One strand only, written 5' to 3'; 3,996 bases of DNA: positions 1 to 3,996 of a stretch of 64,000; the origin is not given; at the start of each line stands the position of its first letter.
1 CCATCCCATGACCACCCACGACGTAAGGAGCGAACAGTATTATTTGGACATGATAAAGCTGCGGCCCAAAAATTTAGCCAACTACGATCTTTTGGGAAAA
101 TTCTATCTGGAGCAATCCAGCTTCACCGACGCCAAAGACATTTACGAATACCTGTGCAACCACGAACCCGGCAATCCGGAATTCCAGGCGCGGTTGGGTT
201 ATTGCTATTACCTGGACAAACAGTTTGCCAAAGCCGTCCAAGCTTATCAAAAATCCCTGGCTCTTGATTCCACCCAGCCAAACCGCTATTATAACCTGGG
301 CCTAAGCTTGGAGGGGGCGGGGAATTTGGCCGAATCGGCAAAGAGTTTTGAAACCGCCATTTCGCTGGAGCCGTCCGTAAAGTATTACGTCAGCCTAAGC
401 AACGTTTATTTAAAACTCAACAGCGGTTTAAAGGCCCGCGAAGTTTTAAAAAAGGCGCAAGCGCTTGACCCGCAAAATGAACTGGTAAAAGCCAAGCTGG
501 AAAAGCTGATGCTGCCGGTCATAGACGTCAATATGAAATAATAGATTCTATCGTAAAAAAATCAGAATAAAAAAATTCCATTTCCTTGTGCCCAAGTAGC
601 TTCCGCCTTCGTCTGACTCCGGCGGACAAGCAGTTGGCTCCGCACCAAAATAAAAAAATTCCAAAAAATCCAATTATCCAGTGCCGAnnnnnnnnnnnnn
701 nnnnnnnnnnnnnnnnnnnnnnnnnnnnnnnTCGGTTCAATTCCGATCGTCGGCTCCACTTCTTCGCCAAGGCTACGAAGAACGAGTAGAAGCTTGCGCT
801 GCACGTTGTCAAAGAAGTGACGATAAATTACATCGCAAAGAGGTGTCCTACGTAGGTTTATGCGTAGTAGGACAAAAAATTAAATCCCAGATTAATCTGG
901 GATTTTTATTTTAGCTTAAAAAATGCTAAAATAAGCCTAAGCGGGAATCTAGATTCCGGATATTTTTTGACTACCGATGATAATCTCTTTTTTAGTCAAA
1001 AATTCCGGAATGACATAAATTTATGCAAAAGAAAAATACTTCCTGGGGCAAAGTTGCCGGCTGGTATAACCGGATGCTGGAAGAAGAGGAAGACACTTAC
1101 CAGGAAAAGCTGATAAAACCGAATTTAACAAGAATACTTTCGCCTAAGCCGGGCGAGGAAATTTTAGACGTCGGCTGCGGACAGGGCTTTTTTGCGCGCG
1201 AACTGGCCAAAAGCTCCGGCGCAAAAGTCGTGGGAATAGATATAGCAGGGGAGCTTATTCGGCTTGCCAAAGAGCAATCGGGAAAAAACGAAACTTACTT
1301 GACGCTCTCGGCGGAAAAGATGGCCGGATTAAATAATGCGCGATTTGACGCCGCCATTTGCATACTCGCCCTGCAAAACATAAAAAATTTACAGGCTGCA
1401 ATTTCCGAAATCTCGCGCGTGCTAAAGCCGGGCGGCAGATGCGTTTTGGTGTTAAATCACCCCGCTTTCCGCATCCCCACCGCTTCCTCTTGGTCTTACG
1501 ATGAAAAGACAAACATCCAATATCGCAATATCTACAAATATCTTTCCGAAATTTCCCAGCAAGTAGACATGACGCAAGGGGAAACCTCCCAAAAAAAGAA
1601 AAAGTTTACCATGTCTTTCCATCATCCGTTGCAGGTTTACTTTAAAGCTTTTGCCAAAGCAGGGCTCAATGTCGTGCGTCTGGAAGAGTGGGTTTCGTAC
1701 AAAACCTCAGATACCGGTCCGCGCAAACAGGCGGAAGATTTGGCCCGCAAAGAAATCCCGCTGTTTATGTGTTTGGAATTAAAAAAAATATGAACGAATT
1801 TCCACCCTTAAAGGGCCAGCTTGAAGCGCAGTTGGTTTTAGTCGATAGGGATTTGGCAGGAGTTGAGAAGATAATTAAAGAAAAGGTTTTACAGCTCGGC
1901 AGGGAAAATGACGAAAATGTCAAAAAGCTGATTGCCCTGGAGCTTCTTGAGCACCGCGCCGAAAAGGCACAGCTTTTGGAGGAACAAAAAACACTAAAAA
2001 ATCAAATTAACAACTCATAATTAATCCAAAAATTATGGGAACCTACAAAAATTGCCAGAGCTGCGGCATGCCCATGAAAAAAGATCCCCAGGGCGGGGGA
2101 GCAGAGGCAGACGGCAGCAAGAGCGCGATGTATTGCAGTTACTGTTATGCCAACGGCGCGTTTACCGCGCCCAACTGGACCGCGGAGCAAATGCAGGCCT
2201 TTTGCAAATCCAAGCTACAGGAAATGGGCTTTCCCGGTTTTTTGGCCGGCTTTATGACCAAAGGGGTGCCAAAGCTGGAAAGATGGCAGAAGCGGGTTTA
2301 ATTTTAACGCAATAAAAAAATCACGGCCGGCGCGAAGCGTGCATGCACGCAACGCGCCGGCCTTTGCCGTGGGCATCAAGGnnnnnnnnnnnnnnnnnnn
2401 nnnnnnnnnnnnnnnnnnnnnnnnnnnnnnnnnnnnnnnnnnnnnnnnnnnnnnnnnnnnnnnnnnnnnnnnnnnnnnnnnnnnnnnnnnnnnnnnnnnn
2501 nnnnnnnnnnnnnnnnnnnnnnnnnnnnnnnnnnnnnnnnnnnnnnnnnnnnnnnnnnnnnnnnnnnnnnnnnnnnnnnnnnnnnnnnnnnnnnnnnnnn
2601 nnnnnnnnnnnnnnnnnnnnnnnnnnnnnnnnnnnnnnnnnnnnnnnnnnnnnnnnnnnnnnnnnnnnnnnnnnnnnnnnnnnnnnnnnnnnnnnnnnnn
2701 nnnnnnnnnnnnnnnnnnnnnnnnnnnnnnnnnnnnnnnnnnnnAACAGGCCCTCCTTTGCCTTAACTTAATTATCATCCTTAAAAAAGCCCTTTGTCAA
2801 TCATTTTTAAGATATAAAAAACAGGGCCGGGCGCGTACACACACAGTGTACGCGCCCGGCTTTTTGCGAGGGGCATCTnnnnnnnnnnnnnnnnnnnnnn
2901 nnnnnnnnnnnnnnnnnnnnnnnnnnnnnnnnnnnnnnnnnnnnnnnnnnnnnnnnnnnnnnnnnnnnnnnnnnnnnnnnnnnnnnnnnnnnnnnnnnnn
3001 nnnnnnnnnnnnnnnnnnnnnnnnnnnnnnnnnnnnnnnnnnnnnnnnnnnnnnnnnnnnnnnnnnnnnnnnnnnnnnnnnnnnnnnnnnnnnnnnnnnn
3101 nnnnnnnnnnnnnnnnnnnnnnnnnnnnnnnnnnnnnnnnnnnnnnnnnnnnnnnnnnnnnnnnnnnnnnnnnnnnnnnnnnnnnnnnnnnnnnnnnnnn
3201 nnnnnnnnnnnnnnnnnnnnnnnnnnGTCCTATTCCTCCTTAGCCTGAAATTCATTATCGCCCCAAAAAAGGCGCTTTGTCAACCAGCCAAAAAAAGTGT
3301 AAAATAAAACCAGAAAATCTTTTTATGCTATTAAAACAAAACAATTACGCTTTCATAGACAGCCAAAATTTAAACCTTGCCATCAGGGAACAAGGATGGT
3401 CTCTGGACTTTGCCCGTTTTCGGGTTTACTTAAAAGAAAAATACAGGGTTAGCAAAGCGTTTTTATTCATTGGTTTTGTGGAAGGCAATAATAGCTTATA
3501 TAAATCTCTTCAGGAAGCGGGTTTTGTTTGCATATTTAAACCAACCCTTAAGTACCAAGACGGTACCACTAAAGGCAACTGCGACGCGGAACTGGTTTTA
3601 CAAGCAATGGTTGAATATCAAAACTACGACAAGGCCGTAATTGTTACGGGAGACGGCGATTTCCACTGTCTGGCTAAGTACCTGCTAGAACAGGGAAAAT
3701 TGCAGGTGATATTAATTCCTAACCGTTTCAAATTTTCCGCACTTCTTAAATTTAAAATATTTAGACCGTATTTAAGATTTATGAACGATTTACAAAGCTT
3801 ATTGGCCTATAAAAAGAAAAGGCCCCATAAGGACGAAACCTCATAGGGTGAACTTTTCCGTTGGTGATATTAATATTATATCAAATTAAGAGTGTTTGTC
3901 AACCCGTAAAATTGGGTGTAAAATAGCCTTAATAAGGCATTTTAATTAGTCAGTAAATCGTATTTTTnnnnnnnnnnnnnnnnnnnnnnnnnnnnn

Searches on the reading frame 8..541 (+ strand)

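Call 94: search_protein_families(library=pfam, proteins=[window:8-541:+], max_evalue=0.0001)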
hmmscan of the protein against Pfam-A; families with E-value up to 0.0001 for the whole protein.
window:8-541:+ (177 aa): 13 families
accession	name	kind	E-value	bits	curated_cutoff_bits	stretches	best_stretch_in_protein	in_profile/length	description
PF07719.23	TPR_2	-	6.5e-19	66.9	27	2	58-88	2-32/34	Tetratricopeptide repeat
PF13432.12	TPR_16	-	1.7e-14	54.3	32.7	2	31-91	5-65/65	Tetratricopeptide repeat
PF00515.34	TPR_1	-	5.2e-14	51.8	27.8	1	61-88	5-32/34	Tetratricopeptide repeat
PF13181.12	TPR_8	-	5.5e-14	51.5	25.7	0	94-122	4-32/34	Tetratricopeptide repeat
PF14559.12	TPR_19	-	1e-11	45.4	25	1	34-97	2-64/68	Tetratricopeptide repeat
PF13414.12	TPR_11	-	1e-10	41.6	26.8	1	64-102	1-39/42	TPR repeat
PF13428.12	TPR_14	-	2.9e-09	37.1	23.5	0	127-161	4-38/44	Tetratricopeptide repeat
PF13174.12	TPR_6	-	2.4e-07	31.4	26.3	0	62-82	5-25/33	Tetratricopeptide repeat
PF13431.12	TPR_17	-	4.4e-07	30.1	24.4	0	79-109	1-31/34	Tetratricopeptide repeat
PF13424.12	TPR_12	-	1.1e-06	29.2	30.1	0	62-119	8-73/77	Tetratricopeptide repeat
PF23914.1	TPR_CcmH_CycH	-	1.3e-06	28.7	42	0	36-92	100-156/158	Cytochrome c-type biogenesis protein H TPR domain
PF12895.13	ANAPC3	-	3.6e-06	27.6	27.2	1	38-113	4-78/82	Anaphase-promoting complex, cyclosome, subunit 3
PF13371.12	TPR_9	-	5.9e-05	23.4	35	0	66-123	4-61/73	Tetratricopeptide repeat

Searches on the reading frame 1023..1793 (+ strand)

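Call 94: search_protein_families(library=pfam, proteins=[window:1023-1793:+], max_evalue=0.0001)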
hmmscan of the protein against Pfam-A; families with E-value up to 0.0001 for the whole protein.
window:1023-1793:+ (256 aa): 11 families
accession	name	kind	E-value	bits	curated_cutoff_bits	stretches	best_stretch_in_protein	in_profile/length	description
PF08241.18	Methyltransf_11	-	9.6e-23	81.1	21.2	1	48-142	1-95/95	Methyltransferase domain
PF13649.12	Methyltransf_25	-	1.4e-19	71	27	1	47-138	1-97/97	Methyltransferase domain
PF13847.12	Methyltransf_31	-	1.9e-18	67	27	1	42-142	2-109/145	Methyltransferase domain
PF13489.12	Methyltransf_23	-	3.5e-16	59.8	27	1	26-149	4-123/164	Methyltransferase domain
PF08242.18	Methyltransf_12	-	8.7e-16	58.9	30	1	48-140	1-98/98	Methyltransferase domain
PF01209.24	Ubie_methyltran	-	8.8e-13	48.6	20.1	1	27-145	31-153/233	ubiE/COQ5 methyltransferase family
PF02353.26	CMAS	-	1.7e-08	34.6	27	1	36-142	55-164/273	Mycolic acid cyclopropane synthetase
PF06325.19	PrmA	-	5.6e-07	29.8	22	1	42-141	160-257/296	Ribosomal protein L11 methyltransferase (PrmA)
PF05175.20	MTS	-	1.1e-06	28.9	23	1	38-146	26-142/170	Methyltransferase small domain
PF13679.12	Methyltransf_32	-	1.6e-05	25.3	27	1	30-91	12-78/143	Methyltransferase domain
PF08003.17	Methyltransf_9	-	8.7e-05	22.1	23.8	0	37-142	109-217/315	Protein of unknown function (DUF1698)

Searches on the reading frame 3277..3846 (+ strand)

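Call 94: search_protein_families(library=pfam, proteins=[window:3277-3846:+], max_evalue=0.0001)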
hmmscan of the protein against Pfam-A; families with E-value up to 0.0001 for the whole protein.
window:3277-3846:+ (189 aa): 1 family
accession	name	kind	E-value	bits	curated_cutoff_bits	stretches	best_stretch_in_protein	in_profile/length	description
PF01936.24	NYN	-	9.1e-15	55.9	24.2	1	26-154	5-132/145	NYN domain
